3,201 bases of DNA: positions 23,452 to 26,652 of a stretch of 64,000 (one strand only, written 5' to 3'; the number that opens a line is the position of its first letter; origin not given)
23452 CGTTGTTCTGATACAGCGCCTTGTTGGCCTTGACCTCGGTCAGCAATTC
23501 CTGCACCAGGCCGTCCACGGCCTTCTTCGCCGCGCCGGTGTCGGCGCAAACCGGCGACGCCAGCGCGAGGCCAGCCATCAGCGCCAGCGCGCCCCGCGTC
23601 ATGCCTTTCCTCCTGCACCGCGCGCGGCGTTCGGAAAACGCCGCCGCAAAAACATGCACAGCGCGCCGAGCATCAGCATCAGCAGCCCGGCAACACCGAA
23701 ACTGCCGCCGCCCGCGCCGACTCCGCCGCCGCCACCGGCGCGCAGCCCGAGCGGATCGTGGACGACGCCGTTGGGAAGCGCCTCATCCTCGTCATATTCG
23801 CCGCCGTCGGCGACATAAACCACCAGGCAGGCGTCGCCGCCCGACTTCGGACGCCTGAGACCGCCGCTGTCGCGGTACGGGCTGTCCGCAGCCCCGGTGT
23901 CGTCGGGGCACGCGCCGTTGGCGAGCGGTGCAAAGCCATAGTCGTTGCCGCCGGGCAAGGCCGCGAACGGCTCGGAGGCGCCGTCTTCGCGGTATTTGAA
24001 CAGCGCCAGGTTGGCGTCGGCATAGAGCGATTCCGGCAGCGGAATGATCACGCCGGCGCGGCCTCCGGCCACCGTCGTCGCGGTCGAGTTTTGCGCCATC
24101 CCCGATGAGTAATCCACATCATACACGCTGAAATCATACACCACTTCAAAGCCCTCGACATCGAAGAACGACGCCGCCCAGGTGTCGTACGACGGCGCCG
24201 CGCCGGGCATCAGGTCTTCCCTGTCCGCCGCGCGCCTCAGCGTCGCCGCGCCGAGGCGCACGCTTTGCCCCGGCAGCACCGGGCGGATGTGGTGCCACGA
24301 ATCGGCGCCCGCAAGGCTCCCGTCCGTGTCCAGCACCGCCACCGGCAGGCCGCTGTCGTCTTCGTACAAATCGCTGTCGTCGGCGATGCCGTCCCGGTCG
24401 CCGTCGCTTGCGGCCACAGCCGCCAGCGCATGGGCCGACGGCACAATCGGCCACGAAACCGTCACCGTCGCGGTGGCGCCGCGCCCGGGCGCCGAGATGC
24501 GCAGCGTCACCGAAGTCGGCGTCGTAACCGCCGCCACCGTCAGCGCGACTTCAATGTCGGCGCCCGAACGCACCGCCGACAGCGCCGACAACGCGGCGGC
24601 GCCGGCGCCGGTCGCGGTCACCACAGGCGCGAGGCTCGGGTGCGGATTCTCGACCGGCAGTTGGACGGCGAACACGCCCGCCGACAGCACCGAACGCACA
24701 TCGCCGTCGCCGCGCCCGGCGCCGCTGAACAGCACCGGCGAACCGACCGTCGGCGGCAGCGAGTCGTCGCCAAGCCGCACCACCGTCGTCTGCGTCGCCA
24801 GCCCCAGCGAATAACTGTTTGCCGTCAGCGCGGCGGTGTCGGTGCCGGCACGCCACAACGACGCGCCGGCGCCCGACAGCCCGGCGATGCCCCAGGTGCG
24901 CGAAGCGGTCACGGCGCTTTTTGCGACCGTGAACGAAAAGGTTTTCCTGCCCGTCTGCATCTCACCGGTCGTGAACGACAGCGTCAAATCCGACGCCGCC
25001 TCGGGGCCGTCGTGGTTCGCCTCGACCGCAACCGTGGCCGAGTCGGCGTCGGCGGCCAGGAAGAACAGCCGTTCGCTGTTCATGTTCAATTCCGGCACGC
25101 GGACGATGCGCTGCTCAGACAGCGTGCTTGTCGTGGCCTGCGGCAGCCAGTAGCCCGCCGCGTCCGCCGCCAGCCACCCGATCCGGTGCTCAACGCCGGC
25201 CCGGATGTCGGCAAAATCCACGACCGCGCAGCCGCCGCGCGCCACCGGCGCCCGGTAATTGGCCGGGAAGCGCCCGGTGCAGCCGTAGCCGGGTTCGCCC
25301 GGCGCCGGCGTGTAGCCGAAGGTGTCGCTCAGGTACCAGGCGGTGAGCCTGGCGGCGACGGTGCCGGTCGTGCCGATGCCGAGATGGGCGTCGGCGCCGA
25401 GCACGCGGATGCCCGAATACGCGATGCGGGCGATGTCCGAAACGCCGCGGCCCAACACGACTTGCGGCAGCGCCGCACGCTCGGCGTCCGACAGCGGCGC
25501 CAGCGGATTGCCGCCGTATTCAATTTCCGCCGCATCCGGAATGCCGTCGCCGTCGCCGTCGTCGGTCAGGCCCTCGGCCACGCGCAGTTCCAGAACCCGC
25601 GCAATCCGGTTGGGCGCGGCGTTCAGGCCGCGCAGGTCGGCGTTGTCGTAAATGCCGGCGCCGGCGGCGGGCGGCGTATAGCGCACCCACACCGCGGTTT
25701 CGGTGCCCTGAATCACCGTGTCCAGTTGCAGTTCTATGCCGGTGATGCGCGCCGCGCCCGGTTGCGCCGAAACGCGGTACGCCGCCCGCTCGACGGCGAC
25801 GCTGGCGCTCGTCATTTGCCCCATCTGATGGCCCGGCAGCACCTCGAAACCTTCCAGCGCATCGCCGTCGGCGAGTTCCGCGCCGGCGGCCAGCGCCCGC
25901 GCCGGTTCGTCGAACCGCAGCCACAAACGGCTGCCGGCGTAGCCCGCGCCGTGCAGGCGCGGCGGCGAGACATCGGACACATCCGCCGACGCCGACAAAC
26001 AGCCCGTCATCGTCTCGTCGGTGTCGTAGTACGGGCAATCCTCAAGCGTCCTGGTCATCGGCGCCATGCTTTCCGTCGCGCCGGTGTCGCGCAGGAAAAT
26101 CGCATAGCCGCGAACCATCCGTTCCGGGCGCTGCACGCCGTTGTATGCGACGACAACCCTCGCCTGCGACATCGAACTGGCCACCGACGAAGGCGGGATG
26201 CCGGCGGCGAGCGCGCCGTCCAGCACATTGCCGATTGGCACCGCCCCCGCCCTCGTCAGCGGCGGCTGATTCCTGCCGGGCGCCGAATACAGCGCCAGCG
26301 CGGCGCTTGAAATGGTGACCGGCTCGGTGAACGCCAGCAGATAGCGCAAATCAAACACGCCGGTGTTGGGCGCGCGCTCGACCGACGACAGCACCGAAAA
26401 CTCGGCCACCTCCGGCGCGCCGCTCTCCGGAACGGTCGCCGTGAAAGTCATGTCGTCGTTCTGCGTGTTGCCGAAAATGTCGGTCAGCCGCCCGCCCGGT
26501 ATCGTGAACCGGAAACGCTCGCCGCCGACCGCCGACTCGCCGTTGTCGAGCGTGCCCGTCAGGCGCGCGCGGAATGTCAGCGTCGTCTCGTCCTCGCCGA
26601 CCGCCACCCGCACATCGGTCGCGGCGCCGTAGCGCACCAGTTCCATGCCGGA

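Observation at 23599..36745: Single 12.8-kb gene for a 4267-aa Calx-beta/TSP3 repeat surface protein with a sortase-class C-terminal tail, wedged between an orphan mlaC and a tRNA-Pro/Arg/His cluster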

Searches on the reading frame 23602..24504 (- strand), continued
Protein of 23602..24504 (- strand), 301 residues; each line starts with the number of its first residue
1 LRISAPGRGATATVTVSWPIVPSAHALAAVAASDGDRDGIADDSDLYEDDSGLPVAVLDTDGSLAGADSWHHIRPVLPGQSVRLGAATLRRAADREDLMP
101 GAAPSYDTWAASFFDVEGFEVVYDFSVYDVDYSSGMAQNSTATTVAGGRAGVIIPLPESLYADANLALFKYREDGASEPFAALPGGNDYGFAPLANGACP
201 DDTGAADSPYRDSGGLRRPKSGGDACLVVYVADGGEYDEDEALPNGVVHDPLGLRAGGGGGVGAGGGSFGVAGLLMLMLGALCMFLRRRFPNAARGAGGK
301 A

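Call 52: find_encoding_contigs(protein=P0167, flank=10000, max_places=10)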
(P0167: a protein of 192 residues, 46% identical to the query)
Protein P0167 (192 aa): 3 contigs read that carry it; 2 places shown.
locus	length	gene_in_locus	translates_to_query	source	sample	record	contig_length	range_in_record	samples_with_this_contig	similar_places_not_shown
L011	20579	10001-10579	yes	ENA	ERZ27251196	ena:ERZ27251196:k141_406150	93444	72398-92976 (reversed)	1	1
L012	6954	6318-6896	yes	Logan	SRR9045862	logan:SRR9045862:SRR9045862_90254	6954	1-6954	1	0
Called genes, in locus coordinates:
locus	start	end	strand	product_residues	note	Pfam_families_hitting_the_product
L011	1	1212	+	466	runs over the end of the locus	PF13495:Phage_int_SAM_4, PF00589:Phage_integrase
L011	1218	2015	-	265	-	PF00459:Inositol_P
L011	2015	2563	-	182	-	PF00293:NUDIX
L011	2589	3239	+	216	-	PF00702:Hydrolase, PF03031:NIF (faint), PF13344:Hydrolase_6 (faint), PF13419:HAD_2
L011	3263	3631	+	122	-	PF07238:PilZ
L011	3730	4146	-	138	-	PF03692:CxxCxxCC (weak)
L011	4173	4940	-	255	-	PF01203:T2SSN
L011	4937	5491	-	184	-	PF04612:T2SSM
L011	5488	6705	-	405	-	PF05134:T2SSL, PF12693:GspL_C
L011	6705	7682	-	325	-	PF21687:T2SSK_1st, PF03934:T2SSK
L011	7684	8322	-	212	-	PF07963:N_methyl, PF11612:T2SSJ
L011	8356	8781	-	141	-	PF07963:N_methyl, PF02501:T2SSI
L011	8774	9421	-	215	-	PF07963:N_methyl (weak)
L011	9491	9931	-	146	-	PF07963:N_methyl, PF08334:T2SSG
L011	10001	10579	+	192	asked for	PF01694:Rhomboid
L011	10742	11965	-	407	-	PF28597:T2SSF_N, PF00482:T2SSF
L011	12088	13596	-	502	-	PF05157:MshEN (faint), PF22341:GSPE_N1E, PF00437:T2SSE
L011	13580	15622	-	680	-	PF21305:type_II_gspD_N0, PF03958:Secretin_N, PF00263:Secretin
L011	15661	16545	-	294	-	PF11356:T2SSC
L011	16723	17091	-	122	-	PF00216:Bac_DNA_binding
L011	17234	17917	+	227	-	PF13386:DsbD_2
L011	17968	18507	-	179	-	PF02325:CCB3_YggT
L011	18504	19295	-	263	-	PF01210:NAD_Gly3P_dh_N (weak), PF03807:F420_oxidored, PF14748:P5CR_dimer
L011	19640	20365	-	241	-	PF01168:Ala_racemase_N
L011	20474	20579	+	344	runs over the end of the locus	PF00437:T2SSE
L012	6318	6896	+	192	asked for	PF01694:Rhomboid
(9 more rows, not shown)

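Call 55: find_related_loci(query=A3, collection=metagenome_contigs, flank=10000)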
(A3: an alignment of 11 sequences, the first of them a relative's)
Query A3 (201 aa) in metagenome_contigs; peptide patterns used: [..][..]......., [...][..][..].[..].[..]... (x = any residue, [..] = any of these).
600 stretches matched a pattern (row limit reached: there are more); 269 encode a relative of the query (tblastn E <= 1e-3); the best 80 are kept; 80 distinct loci.
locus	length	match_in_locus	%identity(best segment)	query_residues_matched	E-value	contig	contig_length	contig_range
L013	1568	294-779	47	30-194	8e-35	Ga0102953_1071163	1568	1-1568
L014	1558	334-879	47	22-200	4e-33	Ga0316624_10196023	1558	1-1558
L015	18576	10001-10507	44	18-186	8e-32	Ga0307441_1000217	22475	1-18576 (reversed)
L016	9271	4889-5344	38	30-181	2e-31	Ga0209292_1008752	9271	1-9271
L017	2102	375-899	36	10-186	1e-30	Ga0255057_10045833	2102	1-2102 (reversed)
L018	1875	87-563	38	38-200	8e-30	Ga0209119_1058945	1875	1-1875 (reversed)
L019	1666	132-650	39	15-187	5e-30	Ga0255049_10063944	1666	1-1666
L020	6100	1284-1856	34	4-198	2e-28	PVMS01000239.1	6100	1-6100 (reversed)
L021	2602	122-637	37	38-201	3e-28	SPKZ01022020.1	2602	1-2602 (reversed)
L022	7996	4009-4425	43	38-176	2e-28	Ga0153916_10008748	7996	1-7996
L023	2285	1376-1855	37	38-201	4e-28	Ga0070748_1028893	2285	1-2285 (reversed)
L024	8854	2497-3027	40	15-191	4e-28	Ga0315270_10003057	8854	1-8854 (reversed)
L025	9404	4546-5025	43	30-191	1e-27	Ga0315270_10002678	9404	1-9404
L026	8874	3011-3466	34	37-188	2e-27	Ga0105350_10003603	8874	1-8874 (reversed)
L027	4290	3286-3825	38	16-200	1e-27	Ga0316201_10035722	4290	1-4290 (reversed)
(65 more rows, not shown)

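Call 64: find_encoding_contigs(protein=P0152, flank=10000, max_places=3)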
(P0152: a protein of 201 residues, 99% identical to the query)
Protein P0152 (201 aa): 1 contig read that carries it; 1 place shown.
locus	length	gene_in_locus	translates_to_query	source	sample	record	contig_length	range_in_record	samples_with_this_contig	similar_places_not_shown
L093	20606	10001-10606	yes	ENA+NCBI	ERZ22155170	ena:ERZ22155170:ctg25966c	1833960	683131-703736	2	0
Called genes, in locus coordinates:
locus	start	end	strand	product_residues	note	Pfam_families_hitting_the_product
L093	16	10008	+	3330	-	-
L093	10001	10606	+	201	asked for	PF01694:Rhomboid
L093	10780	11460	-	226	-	-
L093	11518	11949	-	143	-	-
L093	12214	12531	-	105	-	PF05164:ZapA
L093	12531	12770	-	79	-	-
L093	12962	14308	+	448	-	PF05195:AMP_N, PF00557:Peptidase_M24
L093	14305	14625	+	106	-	PF01494:FAD_binding_3, PF07992:Pyr_redox_2 (weak)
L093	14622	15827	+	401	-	PF01494:FAD_binding_3, PF05834:Lycopene_cycl (faint)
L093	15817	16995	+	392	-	PF01266:DAO (weak), PF01494:FAD_binding_3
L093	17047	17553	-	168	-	PF00578:AhpC-TSA, PF08534:Redoxin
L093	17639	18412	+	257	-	PF13505:OMP_b-brl (weak)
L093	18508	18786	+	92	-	PF07862:Nif11 (weak)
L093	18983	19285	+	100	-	PF07862:Nif11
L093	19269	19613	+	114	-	PF07862:Nif11 (weak)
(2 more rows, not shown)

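Call 74: predict_structure(alignment_id=A4)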
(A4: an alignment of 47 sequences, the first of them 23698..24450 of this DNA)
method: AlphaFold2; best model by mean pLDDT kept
length: 251 residues; sequences in the alignment: 47
mean_pLDDT: 85.7   pTM: 0.85
mean pLDDT of the five models: 85.7, 85.6, 84.5, 83.0, 77.5
residues with pLDDT >= 90: 148; 70-90: 56; 50-70: 40; < 50: 7
segments of 3 or more residues with pLDDT < 50: 245-247
pLDDT, mean of each block of 10 residues (from residue 1): 60 83 88 88 74 94 94 81 79 93 96 73 62 96 94 93 88 97 96 95 96 92 88 91 54 56
secondary structure, 60 per line:
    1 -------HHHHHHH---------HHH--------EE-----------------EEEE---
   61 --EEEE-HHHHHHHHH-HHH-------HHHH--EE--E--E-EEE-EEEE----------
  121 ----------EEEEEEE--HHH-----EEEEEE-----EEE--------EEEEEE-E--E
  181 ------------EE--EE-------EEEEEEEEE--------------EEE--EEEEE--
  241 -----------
elements in order: H8-14 E54-57 E63-66 H68-76 H88-91 E103-105 E107-110 E131-137 E148-153 E159-161 E170-175 E206-214 E229-231 E234-238
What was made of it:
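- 23737..24450 (-): C-terminal beta-sandwich domain. It ends in a choice-of-anchor-U-like segment (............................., aa 4192-4220). AlphaFold2 model pLDDT 85.7 (call 74).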

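Call 78: fold_search(model_id=the predicted structure, library=pdb)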
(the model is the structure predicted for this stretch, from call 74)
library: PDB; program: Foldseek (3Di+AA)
matches with E <= 10: 932; with E <= 0.001: 0
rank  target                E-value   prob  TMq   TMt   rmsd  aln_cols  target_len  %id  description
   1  7y21_B                4.0e-02  0.04  0.09  0.04  17.8       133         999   17  S-ECD (Omicron BA.5) in complex with PD of ACE2 (released 2023-08-09)
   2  9lp1_C                9.1e-02  0.06  0.10  0.12  17.5       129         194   16  Cryo-EM structure of SARS-CoV-2 KP.3.1.1 RBD in complex with F61R2-780 Fab (released 2026-01-28)
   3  9lp0_C                9.1e-02  0.06  0.10  0.04  17.5       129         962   16  Cryo-EM structure of SARS-CoV-2 KP.3.1.1 spike glycoprotein in complex with F61R2-780 Fab (released 2026-01-28)
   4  7fae_A                1.1e-01  0.03  0.10  0.04  17.8       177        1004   13  S protein of SARS-CoV-2 in complex bound with P36-5D2(state2) (released 2021-12-22)
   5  7ws6_C                1.2e-01  0.02  0.10  0.11  17.9       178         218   14  Structures of Omicron Spike complexes illuminate broad-spectrum neutralizing antibody development (released 2022-06-01)
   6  8gs6_A                1.8e-01  0.03  0.10  0.04  17.5       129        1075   18  Structure of the SARS-CoV-2 BA.2.75 spike glycoprotein (closed state 1) (released 2022-10-26)
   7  7fae_B                2.1e-01  0.02  0.10  0.04  17.7       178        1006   13  S protein of SARS-CoV-2 in complex bound with P36-5D2(state2) (released 2021-12-22)
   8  8j1t_F                2.1e-01  0.02  0.09  0.10  17.8       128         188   16  Local refined cryo-EM structure of Omicron BA.5 RBD in complex with 8-9D Fab (released 2023-11-29)
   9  8r4o_D                2.2e-01  0.08  0.18  0.19  14.8       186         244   10  Salt inducible kinase 3 in complex with inhibitor (released 2024-03-27)
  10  7wrz_L                2.4e-01  0.20  0.15  0.31   7.0        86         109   13  Local resolution of BD55-5840 Fab and SARS-COV2 Omicron RBD (released 2022-06-22)
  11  9co7_A                2.4e-01  0.02  0.09  0.11  17.9       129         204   16  Local refinement of BA.5 spike/Nanosota-9 complex (released 2024-11-20)
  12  6l7i_A                2.5e-01  0.04  0.12  0.15  16.8       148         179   10  Signal substraction of TcdB1-TccC2 and part of TcdA1 (released 2021-03-31)
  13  8z6x_A                2.7e-01  0.02  0.09  0.11  17.7       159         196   16  Structure of EG.5.1 RBD in complex with antibody CYFN1006-2. (released 2025-01-29)
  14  2xxm_B                3.5e-01  0.21  0.22  0.43   9.5       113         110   15  Crystal structure of the HIV-1 capsid protein C-terminal domain in complex with a camelid VHH and the CAI peptide. (released 2011-10-12)
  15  8eyg_E                3.7e-01  0.15  0.16  0.31   8.3        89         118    9  SARS-CoV-2 spike protein complexed with two nanobodies (released 2023-11-01)
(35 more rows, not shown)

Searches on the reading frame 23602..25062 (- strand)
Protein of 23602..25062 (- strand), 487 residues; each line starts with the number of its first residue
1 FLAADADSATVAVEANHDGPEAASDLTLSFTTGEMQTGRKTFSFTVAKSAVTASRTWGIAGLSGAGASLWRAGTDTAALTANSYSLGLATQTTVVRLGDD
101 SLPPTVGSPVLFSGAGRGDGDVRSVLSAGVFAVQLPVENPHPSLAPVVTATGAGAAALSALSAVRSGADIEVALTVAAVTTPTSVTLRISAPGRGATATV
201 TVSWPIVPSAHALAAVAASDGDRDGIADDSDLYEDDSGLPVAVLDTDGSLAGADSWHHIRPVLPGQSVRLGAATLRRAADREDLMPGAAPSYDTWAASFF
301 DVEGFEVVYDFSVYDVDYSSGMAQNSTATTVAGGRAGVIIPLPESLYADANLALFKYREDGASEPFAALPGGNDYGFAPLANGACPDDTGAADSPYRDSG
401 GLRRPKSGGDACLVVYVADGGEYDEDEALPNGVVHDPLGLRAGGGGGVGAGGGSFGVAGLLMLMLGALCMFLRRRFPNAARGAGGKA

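Call 11: search_protein_families(library=pfam, proteins=[window:23602-25062:-], max_evalue=1)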
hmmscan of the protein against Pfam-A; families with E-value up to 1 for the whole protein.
window:23602-25062:- (487 aa): 0 families

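Call 13: find_homologous_proteins(query=window:23602-25062:-)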
Query window:23602-25062:- (487 aa): 5 proteins with E <= 0.001 among 8000 candidates.
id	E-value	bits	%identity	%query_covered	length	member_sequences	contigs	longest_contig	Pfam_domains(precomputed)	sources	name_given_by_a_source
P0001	1.9e-213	728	94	74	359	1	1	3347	-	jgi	-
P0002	1.3e-69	253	40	91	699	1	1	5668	-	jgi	-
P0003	2.1e-64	236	42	83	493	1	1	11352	-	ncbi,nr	ncbi:MAG: hypothetical protein OXU34_00100, partial [Gammaproteobacteria bacterium]|nr:hypothetical 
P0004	9.7e-51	191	34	89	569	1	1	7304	-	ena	-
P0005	2.1e-48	183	37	76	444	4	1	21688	-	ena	-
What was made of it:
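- Tried and rejected: I used the last 487 aa instead (call 13).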

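Call 15: find_encoding_contigs(protein=P0003, flank=10000)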
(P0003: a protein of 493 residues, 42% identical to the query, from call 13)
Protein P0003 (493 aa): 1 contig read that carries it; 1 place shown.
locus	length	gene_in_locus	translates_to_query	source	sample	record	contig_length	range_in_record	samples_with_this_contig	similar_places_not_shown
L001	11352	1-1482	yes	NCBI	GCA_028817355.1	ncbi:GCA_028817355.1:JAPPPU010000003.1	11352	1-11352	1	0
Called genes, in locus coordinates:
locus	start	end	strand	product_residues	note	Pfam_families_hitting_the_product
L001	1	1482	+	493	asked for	?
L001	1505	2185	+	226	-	PF01386:Ribosomal_L25p, PF14693:Ribosomal_TL5_C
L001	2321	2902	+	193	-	PF01195:Pept_tRNA_hydro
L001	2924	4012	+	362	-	PF01926:MMR_HSR1, PF02421:FeoB_N, PF06071:YchF-GTPase_C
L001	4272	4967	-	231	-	PF19489:SLT_4, PF01464:SLT (weak)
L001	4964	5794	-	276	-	PF00106:adh_short, PF08659:KR, PF08643:DUF1776 (weak), PF13561:adh_short_C2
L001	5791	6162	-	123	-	PF13698:DUF4156 (weak)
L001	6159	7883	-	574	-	PF00587:tRNA-synt_2b, PF04073:tRNA_edit, PF03129:HGTP_anticodon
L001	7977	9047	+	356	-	PF01594:AI-2E_transport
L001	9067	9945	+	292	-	PF00701:DHDPS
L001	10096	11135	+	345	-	PF06804:BamC_C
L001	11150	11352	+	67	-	?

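Call 16: find_encoding_contigs(protein=P0005, flank=10000)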
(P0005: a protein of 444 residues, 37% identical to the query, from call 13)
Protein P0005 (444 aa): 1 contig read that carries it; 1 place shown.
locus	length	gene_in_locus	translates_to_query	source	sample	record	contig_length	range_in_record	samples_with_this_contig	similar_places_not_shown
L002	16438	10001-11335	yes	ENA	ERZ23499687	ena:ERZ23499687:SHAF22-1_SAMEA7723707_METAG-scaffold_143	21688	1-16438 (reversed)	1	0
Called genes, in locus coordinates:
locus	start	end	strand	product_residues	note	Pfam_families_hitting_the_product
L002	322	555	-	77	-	-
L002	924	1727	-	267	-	-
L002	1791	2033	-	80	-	-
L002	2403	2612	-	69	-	-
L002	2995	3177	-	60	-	-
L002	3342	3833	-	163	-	-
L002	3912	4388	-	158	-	-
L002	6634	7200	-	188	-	-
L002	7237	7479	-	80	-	-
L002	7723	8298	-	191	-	-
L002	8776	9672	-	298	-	-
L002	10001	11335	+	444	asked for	-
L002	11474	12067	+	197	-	PF02545:Maf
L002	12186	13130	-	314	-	PF01343:Peptidase_S49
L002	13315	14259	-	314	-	PF01479:S4, PF00849:PseudoU_synth_2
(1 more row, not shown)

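Call 18: find_encoding_contigs(protein=P0001, flank=10000)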
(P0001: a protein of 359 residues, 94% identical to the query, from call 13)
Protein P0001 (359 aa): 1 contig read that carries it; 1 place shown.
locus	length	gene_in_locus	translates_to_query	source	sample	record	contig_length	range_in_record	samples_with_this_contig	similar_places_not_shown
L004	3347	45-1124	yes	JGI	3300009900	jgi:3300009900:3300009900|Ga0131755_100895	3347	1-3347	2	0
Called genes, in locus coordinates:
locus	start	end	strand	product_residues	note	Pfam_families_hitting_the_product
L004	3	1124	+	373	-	?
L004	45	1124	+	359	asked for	-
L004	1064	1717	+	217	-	PF05494:MlaC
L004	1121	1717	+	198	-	PF05494:MlaC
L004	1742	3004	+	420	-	PF00275:EPSP_synthase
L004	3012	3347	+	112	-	?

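Call 31: search_protein_families(library=ncbifam, proteins=[P0002, P0003], max_evalue=0.1)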
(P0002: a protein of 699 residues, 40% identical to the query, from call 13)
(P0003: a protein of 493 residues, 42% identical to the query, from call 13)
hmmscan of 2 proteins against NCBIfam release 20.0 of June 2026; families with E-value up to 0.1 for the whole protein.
P0002 (699 aa): 2 families
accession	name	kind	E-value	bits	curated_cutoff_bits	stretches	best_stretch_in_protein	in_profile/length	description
NF041766.1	choice_anch_U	domain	7.5e-07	29.9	32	1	622-655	57-90/92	choice-of-anchor U domain-containing protein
NF047639.1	throspo3_MtsD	equivalog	0.0078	14.4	800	1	74-100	477-503/651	cell-cell cohesion protein MtsD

P0003 (493 aa): 1 family
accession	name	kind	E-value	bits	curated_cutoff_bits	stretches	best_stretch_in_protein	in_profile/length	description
NF041766.1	choice_anch_U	domain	8.2e-07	29.8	32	1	419-448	61-90/92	choice-of-anchor U domain-containing protein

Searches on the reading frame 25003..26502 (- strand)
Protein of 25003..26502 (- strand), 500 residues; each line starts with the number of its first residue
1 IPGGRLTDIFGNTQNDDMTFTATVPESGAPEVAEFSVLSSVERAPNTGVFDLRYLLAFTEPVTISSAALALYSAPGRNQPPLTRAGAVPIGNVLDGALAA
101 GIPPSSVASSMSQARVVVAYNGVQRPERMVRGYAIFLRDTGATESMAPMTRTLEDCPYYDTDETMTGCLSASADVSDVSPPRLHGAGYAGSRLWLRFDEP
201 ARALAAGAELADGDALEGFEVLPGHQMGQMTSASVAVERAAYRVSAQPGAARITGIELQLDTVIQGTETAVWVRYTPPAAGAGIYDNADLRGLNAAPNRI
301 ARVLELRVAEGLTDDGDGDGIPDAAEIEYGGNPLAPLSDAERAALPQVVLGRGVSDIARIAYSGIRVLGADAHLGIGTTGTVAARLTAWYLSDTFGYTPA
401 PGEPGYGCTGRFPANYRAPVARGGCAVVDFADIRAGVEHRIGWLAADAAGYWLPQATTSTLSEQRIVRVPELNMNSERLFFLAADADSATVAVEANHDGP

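Call 11: search_protein_families(library=pfam, proteins=[window:25003-26502:-], max_evalue=1)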
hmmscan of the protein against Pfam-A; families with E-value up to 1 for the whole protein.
window:25003-26502:- (500 aa): 2 families
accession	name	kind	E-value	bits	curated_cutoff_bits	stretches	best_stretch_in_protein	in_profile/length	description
PF18884.5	TSP3_bac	-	0.0081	16.4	25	1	317-336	3-22/22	Bacterial TSP3 repeat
PF24410.1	wHTH-HSP90_Na-assoc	-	0.0094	16.7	23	1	78-111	16-50/55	wHTH-Hsp90_Na associated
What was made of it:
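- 25501..25563 (-): TSP3-like calcium-binding motif 1 (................), aa 3614-3634. TSP3_bac E=0.008, 16.4 bits, below the cut-off of 25 (call 11).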
